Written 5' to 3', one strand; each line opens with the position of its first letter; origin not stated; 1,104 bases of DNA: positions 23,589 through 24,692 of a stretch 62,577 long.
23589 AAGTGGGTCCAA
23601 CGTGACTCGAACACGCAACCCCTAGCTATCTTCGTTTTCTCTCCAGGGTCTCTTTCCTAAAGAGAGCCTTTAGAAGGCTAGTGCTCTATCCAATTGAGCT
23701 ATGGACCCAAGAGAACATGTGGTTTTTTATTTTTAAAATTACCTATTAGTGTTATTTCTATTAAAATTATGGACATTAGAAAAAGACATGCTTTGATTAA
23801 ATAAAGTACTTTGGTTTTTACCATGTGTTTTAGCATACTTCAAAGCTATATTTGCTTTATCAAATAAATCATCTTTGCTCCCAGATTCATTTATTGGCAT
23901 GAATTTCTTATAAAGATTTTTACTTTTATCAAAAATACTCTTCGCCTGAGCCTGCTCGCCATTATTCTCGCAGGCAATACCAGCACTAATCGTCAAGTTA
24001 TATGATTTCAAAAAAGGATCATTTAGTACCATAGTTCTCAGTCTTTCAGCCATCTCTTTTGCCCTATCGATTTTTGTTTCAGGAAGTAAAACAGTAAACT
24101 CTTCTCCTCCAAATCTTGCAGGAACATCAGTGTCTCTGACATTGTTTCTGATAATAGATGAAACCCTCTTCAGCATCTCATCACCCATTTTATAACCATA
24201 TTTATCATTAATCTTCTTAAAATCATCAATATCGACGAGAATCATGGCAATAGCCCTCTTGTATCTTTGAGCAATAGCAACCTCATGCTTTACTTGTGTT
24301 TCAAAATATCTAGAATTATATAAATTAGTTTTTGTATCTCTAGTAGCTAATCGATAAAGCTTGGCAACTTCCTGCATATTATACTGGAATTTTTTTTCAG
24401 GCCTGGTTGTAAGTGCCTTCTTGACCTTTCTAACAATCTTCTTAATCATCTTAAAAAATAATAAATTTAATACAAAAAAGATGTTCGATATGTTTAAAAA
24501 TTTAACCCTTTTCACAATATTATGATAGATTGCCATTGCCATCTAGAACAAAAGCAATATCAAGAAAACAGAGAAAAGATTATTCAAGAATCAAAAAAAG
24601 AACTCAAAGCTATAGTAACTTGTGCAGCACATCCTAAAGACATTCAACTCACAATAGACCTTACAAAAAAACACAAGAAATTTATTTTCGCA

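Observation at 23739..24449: GGDEF diguanylate-cyclase homologue with intact active site and I-site in an archaeal genome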

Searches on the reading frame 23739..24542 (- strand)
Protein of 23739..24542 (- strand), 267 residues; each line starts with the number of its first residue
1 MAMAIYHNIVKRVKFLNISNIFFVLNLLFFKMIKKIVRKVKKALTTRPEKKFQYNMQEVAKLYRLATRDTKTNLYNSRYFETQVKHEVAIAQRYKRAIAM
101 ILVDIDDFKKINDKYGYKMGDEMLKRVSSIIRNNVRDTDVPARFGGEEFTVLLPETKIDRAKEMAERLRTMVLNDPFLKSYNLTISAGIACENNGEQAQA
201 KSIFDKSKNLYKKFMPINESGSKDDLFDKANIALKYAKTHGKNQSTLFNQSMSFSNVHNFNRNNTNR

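Call 4: search_protein_families(library=pfam, proteins=[window:23739-24542:-], max_evalue=1)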
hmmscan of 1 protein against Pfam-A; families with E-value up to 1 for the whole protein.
window:23739-24542:- (267 aa): 3 families
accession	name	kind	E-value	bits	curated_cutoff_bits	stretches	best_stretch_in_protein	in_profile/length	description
PF00990.26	GGDEF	-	5.4e-39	134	23.8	1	66-206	1-146/161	Diguanylate cyclase, GGDEF domain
PF11294.13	DUF3095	-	0.024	14.2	22.2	1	131-173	60-102/378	Protein of unknown function (DUF3095)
PF18182.6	mCpol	-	0.14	13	26.4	0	206-245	72-111/114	minimal CRISPR polymerase domain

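Call 5: search_protein_families(library=ncbifam, proteins=[window:23739-24542:-], max_evalue=1)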
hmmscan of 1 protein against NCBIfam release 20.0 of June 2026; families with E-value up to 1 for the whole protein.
window:23739-24542:- (267 aa): 23 families
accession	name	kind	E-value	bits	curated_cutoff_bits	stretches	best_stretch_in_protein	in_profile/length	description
TIGR00254.1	GGDEF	domain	2.1e-43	147.9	37.4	1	64-211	3-154/168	diguanylate cyclase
NF007135.0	PRK09581.1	equivalog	1.5e-41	142.7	474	1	50-211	275-442/457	PleD family two-component system response regulator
NF038266.1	diguan_SiaD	equivalog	8.5e-40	136.7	290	1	34-208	63-239/252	biofilm regulation diguanylate cyclase SiaD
NF051473.1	DigCycDgcsShew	equivalog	1.6e-35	122.9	400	1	55-211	124-278/291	diguanylate cyclase DgcS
NF041606.1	dguan_cyc_DgcA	equivalog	2e-32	112.4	370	1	60-211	172-326/340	diguanylate cyclase DgcA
NF047654.1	DiguCycDgcRLepto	equivalog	2.1e-31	108.9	500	1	61-212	128-284/295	diguanylate cyclase DgcR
NF007423.1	PRK09966.1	equivalog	4.8e-30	104.7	325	1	56-199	229-375/390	diguanylate cyclase DgcN/YfiN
NF007380.0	PRK09894.1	equivalog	1.1e-28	100.5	256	1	64-198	127-262/296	diguanylate cyclase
NF007298.0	PRK09776.1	equivalog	2.2e-27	95.4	1135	1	61-195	679-816/1111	diguanylate cyclase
NF011955.1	PRK15426.1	equivalog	9.9e-27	93.3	408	1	54-196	388-530/564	cellulose biosynthesis regulator diguanylate cyclase DgcQ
NF047872.1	GGDEF_GdpS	equivalog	2.9e-23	82.6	400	1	65-208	186-333/355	GGDEF domain-containing protein GdpS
NF007599.0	PRK10245.1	equivalog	6e-23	80.9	402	1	61-193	205-339/371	diguanylate cyclase AdrA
NF045675.1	PhdiestaseDibA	equivalog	3.5e-22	78.5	980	1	61-194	198-332/623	phosphodiesterase DibA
NF007474.0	PRK10060.1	equivalog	1.6e-21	76.2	782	1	61-177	232-345/663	cyclic di-GMP phosphodiesterase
NF040885.1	diguan_DgcJ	equivalog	3.7e-19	68.9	500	1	53-172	328-447/493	diguanylate cyclase DgcJ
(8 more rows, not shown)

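Call 10: find_homologous_proteins(query=window:23739-24449:-, max_evalue=0.001)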
Query window:23739-24449:- (236 aa): 504 proteins with E <= 0.001 among 1253 candidates; the best 120 are listed.
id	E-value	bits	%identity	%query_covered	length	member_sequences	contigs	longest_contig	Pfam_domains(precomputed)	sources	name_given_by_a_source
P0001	5.3e-140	482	96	98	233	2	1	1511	PF00990.27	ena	-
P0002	3.1e-132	457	92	93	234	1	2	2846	PF00990.27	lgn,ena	-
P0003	1.1e-104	367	76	91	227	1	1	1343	PF00990.27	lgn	-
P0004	3.6e-102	359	72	97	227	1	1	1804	PF00990.27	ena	-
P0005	4.6e-100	352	69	94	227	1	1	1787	PF00990.27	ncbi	-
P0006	1.3e-84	301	59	96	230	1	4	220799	PF00990.27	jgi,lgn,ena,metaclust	metaclust:\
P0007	8.9e-83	295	61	95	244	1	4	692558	PF00990.27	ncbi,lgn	-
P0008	4.1e-62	228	47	98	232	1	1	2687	PF00990.27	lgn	-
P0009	4.1e-60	221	53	86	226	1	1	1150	PF00990.27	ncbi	-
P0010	6.4e-59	218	51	86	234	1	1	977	PF00990.27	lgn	-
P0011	6.5e-59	218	48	95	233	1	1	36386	PF00990.27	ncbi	ncbi:MAG: GGDEF domain-containing protein [Candidatus Pacearchaeota archaeon]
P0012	2.8e-58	215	48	90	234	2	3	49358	PF00990.27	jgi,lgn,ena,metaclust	metaclust:\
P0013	1.1e-53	200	48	91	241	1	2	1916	PF00990.27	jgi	-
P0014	1.2e-53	200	50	82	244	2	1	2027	PF00990.27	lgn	-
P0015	1.8e-50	190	47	83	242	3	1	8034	PF00990.27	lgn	-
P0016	2.8e-50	189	48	83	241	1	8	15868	PF00990.27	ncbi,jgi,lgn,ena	-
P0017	6.5e-47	178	43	83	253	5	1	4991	PF00990.27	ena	-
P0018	4.6e-46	176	41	94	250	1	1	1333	PF00990.27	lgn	-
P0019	7.8e-46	175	41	83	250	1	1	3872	PF00990.27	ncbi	-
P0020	1.1e-45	174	42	83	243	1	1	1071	PF00990.27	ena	-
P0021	6.0e-41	159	40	83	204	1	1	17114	PF00990.27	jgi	-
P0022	2.9e-37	147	43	69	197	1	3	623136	PF00990.27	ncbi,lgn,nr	ncbi:MAG: GGDEF domain-containing protein [Candidatus Nanoarchaeia archaeon]|nr:GGDEF domain-contain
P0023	5.7e-37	146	49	57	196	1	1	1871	PF22335.2,PF00990.27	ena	-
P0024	1.1e-36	145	39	88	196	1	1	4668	PF00990.27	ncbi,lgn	-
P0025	2.7e-36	144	47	67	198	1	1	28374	PF00990.27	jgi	jgi:diguanylate cyclase (GGDEF)-like protein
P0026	3.5e-36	143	45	67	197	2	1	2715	PF00990.27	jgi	jgi:diguanylate cyclase (GGDEF)-like protein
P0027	4.4e-36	143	48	62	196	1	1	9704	PF00990.27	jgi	jgi:diguanylate cyclase (GGDEF)-like protein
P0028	5.8e-36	143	50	62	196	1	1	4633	PF00990.27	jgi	-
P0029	6.7e-36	142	48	70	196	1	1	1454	PF00990.27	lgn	-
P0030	6.7e-36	142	49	63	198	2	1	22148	PF00990.27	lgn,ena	-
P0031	7.1e-36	142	48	56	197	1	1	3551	PF00990.27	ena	-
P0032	1.0e-35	142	48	64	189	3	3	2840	PF00990.27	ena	-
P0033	1.1e-35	142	45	63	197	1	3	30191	PF00990.27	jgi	jgi:diguanylate cyclase (GGDEF)-like protein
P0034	1.5e-35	141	48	67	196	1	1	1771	PF00990.27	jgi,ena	-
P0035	1.8e-35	141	47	67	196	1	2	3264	PF00990.27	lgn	-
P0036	2.3e-35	141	47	67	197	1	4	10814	PF24898.3,PF00990.27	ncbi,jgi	-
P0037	2.4e-35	141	47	57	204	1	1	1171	PF00990.27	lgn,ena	-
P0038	2.6e-35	140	43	69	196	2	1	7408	PF00990.27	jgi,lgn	jgi:diguanylate cyclase (GGDEF)-like protein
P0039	2.7e-35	140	43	65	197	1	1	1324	PF00990.27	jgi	-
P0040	2.7e-35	140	47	58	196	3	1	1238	PF00990.27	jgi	jgi:diguanylate cyclase (GGDEF)-like protein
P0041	2.8e-35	140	49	56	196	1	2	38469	PF00990.27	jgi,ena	jgi:diguanylate cyclase (GGDEF)-like protein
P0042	3.0e-35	140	46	58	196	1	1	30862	PF00990.27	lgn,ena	-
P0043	3.2e-35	140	45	62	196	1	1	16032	PF00990.27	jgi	-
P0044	3.9e-35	140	43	69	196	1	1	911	PF00990.27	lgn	-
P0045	4.0e-35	140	43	64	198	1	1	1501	PF00990.27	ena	-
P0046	4.1e-35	140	47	62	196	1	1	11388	PF00990.27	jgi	jgi:two-component system, cell cycle response regulator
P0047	4.1e-35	140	47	62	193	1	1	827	PF24898.3,PF00990.27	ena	-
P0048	4.4e-35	140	45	62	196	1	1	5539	PF00990.27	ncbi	-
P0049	5.1e-35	139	46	56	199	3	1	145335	PF00990.27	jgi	jgi:diguanylate cyclase (GGDEF)-like protein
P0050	5.2e-35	139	43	67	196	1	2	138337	PF00990.27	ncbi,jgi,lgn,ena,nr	ncbi:MAG: GGDEF domain-containing protein [Nanoarchaeota archaeon]|nr:GGDEF domain-containing protei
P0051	5.3e-35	139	44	67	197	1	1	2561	PF00990.27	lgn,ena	-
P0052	5.5e-35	139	47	56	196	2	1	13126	PF00990.27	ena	-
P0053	7.1e-35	139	48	61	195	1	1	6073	PF00990.27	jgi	jgi:diguanylate cyclase (GGDEF)-like protein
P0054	7.4e-35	139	48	61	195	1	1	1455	PF00990.27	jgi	-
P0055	7.7e-35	139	48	61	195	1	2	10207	PF00990.27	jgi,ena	jgi:diguanylate cyclase (GGDEF)-like protein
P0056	8.0e-35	139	48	61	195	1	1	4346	PF00990.27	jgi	jgi:diguanylate cyclase (GGDEF)-like protein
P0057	9.7e-35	139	49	58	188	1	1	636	PF00990.27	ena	-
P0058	9.9e-35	139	42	69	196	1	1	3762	PF00990.27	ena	-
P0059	1.0e-34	138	48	57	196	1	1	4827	PF00990.27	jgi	-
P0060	1.3e-34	138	47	60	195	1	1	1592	PF00990.27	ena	-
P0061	1.3e-34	138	50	58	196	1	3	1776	PF00990.27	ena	-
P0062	1.7e-34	138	44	67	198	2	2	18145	PF00990.27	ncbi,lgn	-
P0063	1.8e-34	138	46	61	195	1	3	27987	PF00990.27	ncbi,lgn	-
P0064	1.8e-34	138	46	57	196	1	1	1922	PF24898.3,PF00990.27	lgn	-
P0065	1.9e-34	138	46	56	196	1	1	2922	PF00990.27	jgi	jgi:diguanylate cyclase (GGDEF)-like protein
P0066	2.3e-34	137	47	62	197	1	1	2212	PF00990.27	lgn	-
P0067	2.6e-34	137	43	67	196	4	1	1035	PF00990.27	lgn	-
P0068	2.7e-34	137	46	67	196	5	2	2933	PF00990.27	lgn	-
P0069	3.0e-34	137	48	54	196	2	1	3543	PF00990.27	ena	-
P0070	3.0e-34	137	47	60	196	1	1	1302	PF00990.27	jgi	jgi:diguanylate cyclase (GGDEF)-like protein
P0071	3.1e-34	137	45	67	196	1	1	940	PF00990.27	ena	-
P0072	3.2e-34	137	44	62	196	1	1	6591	PF00990.27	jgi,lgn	-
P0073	3.3e-34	137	46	58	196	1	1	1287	PF22335.2,PF00990.27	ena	-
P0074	3.4e-34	137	44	62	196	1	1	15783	PF00990.27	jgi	-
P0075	3.8e-34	137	44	67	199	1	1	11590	PF00990.27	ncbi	-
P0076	3.9e-34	137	43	66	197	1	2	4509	PF00990.27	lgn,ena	-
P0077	4.6e-34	136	48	58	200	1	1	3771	PF00990.27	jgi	jgi:diguanylate cyclase (GGDEF)-like protein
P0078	7.0e-34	136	42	76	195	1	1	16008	PF00990.27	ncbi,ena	-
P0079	7.1e-34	136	42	69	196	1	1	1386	PF00990.27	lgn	-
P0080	8.6e-34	135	48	54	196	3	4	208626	PF00990.27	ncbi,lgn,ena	ncbi:MAG: GGDEF domain-containing protein [Nanoarchaeota archaeon]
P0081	8.6e-34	135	46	56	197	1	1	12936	PF00990.27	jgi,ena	-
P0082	8.9e-34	135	46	62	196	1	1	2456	PF00990.27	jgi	jgi:diguanylate cyclase (GGDEF)-like protein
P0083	1.1e-33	135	45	56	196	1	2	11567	PF00990.27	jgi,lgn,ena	-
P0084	1.2e-33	135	41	76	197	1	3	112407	PF22335.2,PF00990.27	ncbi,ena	ncbi:MAG: GGDEF domain-containing protein [Nanoarchaeota archaeon]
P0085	1.3e-33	135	46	56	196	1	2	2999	PF00990.27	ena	-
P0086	1.5e-33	135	46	59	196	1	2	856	PF00990.27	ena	-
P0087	1.9e-33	134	48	56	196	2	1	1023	PF00990.27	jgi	jgi:diguanylate cyclase (GGDEF)-like protein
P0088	2.2e-33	134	45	56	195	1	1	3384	PF00990.27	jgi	jgi:diguanylate cyclase (GGDEF)-like protein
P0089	2.5e-33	134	47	56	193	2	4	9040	PF00990.27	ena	-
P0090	2.8e-33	134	46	58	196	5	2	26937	PF00990.27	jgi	jgi:two-component system, cell cycle response regulator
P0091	3.3e-33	134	44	56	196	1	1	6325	PF00990.27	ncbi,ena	-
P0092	3.6e-33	133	45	56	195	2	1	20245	PF00990.27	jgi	jgi:two-component system, cell cycle response regulator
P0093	3.6e-33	133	43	67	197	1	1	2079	PF00990.27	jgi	jgi:diguanylate cyclase (GGDEF)-like protein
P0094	3.8e-33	133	45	62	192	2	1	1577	PF00990.27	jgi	-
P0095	3.8e-33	133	46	61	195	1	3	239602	PF00990.27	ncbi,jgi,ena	ncbi:MAG: GGDEF domain-containing protein [Candidatus Pacearchaeota archaeon]|jgi:diguanylate cyclas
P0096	3.9e-33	133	43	56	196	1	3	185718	PF00990.27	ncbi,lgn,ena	ncbi:MAG: GGDEF domain-containing protein [Nanoarchaeota archaeon]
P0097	4.2e-33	133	46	61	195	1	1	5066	PF00990.27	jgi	-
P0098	4.6e-33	133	45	63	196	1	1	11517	PF00990.27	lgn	-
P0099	4.9e-33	133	45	56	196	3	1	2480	PF00990.27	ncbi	-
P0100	6.1e-33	133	48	56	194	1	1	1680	PF00990.27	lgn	-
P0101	6.2e-33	133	45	61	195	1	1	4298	PF00990.27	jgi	-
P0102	6.4e-33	133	42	64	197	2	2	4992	PF00990.27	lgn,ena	-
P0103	9.5e-33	132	43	58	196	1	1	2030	PF00990.27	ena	-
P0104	1.0e-32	132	42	67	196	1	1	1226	PF00990.27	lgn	-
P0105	1.0e-32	132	40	60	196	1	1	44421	PF00990.27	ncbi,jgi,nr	ncbi:GGDEF domain-containing protein [Patescibacteria group bacterium]|nr:GGDEF domain-containing pr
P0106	1.2e-32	132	44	62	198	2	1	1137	PF00990.27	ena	-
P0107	1.5e-32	131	43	60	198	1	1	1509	PF00990.27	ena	-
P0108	1.7e-32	131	44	61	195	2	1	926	PF00990.27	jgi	jgi:diguanylate cyclase (GGDEF)-like protein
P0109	1.7e-32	131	44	62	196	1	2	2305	PF00990.27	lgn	-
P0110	1.8e-32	131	44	62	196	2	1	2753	PF00990.27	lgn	-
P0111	3.5e-32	130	43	68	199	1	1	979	PF00990.27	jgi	-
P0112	3.9e-32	130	44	62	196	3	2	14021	PF00990.27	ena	-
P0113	4.3e-32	130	40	64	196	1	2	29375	PF00990.27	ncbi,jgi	-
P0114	4.7e-32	130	40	84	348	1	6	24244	PF00990.27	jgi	-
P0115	5.6e-32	130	45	54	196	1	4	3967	PF00990.27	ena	-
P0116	6.5e-32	129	43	57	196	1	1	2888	PF00990.27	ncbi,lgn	ncbi:MAG: GGDEF domain-containing protein [Candidatus Nanoarchaeia archaeon]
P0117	1.2e-31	128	45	56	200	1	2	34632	PF22335.2,PF00990.27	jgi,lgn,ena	-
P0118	1.2e-31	128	44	61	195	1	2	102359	PF00990.27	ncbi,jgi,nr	ncbi:GGDEF domain-containing protein [Candidatus Pacearchaeota archaeon]|jgi:diguanylate cyclase (GG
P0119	2.0e-31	128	48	55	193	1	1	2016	PF22335.2,PF00990.27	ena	-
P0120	6.8e-31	126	44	62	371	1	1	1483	PF20969.3,PF00990.27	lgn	-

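Call 18: find_encoding_contigs(protein=P0007, flank=10000, max_places=2)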
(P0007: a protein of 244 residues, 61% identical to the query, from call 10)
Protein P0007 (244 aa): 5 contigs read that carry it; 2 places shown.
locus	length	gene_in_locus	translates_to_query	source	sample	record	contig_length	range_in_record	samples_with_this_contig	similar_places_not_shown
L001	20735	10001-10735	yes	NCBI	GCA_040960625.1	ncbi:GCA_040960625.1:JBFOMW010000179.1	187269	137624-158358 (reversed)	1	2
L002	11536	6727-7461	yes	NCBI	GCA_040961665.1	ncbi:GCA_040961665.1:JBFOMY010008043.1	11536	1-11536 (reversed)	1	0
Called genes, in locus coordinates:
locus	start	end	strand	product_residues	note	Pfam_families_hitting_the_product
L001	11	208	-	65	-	-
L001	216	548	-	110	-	-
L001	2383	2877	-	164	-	-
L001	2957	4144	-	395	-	PF01555:N6_N4_Mtase (weak), PF01170:UPF0020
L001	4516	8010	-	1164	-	PF00801:PKD (faint)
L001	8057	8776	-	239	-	PF00590:TP_methylase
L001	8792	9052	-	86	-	-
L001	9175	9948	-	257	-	PF01026:TatD_DNase, PF01979:Amidohydro_1 (faint)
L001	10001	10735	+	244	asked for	PF00990:GGDEF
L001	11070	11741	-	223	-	PF01135:PCMT, PF01596:Methyltransf_3 (weak)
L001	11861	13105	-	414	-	PF03952:Enolase_N, PF00113:Enolase_C, PF13378:MR_MLE_C (weak)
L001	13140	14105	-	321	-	PF03054:tRNA_Me_trans (weak)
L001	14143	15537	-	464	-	-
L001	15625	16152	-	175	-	-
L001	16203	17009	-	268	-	PF01138:RNase_PH, PF03725:RNase_PH_C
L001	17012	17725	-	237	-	PF01138:RNase_PH, PF03725:RNase_PH_C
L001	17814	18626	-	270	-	PF22625:ECR1_N_2 (weak), PF21266:S1_RRP4 (faint), PF00013:KH_1, PF15985:KH_6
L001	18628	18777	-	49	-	-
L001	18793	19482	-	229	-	PF01172:SBDS_N, PF09377:SBDS_domain_II, PF20268:SBDS_C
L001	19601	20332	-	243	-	PF10584:Proteasome_A_N, PF00227:Proteasome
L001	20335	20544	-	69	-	-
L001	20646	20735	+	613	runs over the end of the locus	-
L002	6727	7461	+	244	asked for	PF00990:GGDEF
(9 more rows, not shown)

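Call 19: find_encoding_contigs(protein=P0006, flank=10000, max_places=2)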
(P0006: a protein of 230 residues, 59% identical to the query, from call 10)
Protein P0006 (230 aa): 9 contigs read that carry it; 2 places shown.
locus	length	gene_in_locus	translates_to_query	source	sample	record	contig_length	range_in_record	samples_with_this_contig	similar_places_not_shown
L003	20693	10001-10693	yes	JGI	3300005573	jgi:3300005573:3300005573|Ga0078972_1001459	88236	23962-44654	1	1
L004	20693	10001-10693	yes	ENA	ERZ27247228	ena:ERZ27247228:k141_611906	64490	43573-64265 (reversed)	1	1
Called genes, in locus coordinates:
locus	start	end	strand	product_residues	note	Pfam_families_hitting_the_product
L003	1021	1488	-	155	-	-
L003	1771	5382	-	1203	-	-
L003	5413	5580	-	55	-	-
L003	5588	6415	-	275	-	-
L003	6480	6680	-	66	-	PF00808:CBFD_NFYB_HMF (weak)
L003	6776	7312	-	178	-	PF18765:Polbeta (weak)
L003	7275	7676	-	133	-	-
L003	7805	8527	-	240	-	PF00590:TP_methylase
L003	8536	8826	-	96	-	-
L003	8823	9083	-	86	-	-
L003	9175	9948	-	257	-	PF01026:TatD_DNase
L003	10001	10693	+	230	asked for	PF00990:GGDEF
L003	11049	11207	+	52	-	-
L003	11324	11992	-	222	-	PF01135:PCMT, PF01596:Methyltransf_3, PF13489:Methyltransf_23 (weak)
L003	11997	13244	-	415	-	PF03952:Enolase_N, PF00113:Enolase_C, PF13378:MR_MLE_C (weak)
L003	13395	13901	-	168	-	-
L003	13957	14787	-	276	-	PF01138:RNase_PH, PF03725:RNase_PH_C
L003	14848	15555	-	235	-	PF01138:RNase_PH, PF03725:RNase_PH_C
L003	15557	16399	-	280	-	PF22625:ECR1_N_2 (weak), PF00575:S1 (weak), PF21266:S1_RRP4 (weak), PF00013:KH_1, PF15985:KH_6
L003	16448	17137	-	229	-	PF01172:SBDS_N, PF09377:SBDS_domain_II, PF20268:SBDS_C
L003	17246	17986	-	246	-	PF10584:Proteasome_A_N, PF00227:Proteasome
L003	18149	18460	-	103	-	PF02001:DUF134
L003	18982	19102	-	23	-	-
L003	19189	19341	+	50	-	PF03911:Sec61_beta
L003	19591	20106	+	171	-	-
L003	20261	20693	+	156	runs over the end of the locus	-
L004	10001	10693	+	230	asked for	PF00990:GGDEF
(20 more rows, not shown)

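Call 20: find_encoding_contigs(protein=P0011, flank=10000, max_places=2)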
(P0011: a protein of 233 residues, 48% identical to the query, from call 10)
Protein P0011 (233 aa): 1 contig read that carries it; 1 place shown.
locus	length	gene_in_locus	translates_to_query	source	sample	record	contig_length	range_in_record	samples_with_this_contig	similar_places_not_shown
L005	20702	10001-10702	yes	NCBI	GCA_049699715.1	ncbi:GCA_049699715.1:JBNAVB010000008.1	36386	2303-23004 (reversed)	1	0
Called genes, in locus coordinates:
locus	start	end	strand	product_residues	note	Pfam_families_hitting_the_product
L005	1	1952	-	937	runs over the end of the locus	PF00801:PKD, PF18911:PKD_4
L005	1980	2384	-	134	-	PF22600:MTPAP-like_central (weak), PF01909:NTP_transf_2, PF18765:Polbeta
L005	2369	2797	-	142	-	PF01934:HepT-like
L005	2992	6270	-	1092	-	-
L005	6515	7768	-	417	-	PF13173:AAA_14, PF13635:DUF4143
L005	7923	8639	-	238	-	PF00590:TP_methylase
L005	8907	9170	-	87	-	-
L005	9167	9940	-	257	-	PF01026:TatD_DNase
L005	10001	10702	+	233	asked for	PF00990:GGDEF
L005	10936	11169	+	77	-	-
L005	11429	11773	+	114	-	-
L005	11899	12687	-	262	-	PF01978:TrmB, PF11495:TrmB_EBD_N (weak)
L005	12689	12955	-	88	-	-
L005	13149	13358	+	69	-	PF01191:RNA_pol_Rpb5_C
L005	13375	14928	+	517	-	PF04563:RNA_pol_Rpb2_1, PF04561:RNA_pol_Rpb2_2, PF04565:RNA_pol_Rpb2_3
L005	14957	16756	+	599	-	PF04566:RNA_pol_Rpb2_4, PF04567:RNA_pol_Rpb2_5, PF00562:RNA_pol_Rpb2_6, PF04560:RNA_pol_Rpb2_7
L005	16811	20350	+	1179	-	PF04997:RNA_pol_Rpb1_1, PF00623:RNA_pol_Rpb1_2, PF04983:RNA_pol_Rpb1_3, PF05000:RNA_pol_Rpb1_4, PF04998:RNA_pol_Rpb1_5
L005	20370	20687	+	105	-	-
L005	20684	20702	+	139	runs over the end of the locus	-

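Call 21: find_encoding_contigs(protein=P0022, flank=10000, max_places=1)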
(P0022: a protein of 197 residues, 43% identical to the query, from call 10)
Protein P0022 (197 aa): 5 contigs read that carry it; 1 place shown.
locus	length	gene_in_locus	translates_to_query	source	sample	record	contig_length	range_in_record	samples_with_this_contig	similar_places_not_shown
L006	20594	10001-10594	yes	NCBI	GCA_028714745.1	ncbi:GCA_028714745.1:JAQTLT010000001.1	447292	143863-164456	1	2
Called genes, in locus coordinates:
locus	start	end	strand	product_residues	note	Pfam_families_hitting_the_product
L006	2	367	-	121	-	-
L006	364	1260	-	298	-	PF00890:FAD_binding_2 (faint), PF01134:GIDA (faint), PF03486:HI0933_like (faint), PF07992:Pyr_redox_2, PF12831:FAD_oxidored (weak), PF13738:Pyr_redox_3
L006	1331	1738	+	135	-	-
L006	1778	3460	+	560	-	PF03485:Arg_tRNA_synt_N, PF00750:tRNA-synt_1d, PF05746:DALR_1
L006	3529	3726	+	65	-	-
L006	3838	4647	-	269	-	PF01978:TrmB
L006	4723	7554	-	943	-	PF00133:tRNA-synt_1, PF09334:tRNA-synt_1g (faint), PF08264:Anticodon_1, PF19302:DUF5915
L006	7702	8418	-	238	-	PF00590:TP_methylase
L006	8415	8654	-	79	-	-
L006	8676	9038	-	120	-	-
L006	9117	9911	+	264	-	PF04414:tRNA_deacylase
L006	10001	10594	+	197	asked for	PF00990:GGDEF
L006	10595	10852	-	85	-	-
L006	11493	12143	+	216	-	PF07690:MFS_1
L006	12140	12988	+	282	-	PF02655:ATP-grasp_3, PF08443:RimK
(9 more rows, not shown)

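Call 22: find_encoding_contigs(protein=P0095, flank=10000, max_places=1)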
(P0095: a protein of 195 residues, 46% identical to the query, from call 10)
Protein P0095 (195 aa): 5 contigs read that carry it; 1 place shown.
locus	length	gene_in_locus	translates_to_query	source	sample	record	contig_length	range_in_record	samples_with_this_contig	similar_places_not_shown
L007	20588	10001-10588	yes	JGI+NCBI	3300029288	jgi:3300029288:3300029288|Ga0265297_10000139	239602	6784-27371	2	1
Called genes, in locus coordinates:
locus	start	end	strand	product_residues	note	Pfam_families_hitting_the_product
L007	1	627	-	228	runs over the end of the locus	-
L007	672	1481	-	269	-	PF01978:TrmB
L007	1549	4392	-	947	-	PF00133:tRNA-synt_1, PF09334:tRNA-synt_1g (weak), PF01921:tRNA-synt_1f (weak), PF08264:Anticodon_1, PF19302:DUF5915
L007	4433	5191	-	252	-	-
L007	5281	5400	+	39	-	-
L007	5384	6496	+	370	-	PF04055:Radical_SAM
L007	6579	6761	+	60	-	-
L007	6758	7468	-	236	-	PF00590:TP_methylase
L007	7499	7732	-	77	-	-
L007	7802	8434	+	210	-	-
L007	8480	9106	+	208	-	-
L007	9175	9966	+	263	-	PF04414:tRNA_deacylase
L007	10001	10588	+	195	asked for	PF00990:GGDEF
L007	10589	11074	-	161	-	PF00692:dUTPase, PF22769:DCD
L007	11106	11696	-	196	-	PF02457:DAC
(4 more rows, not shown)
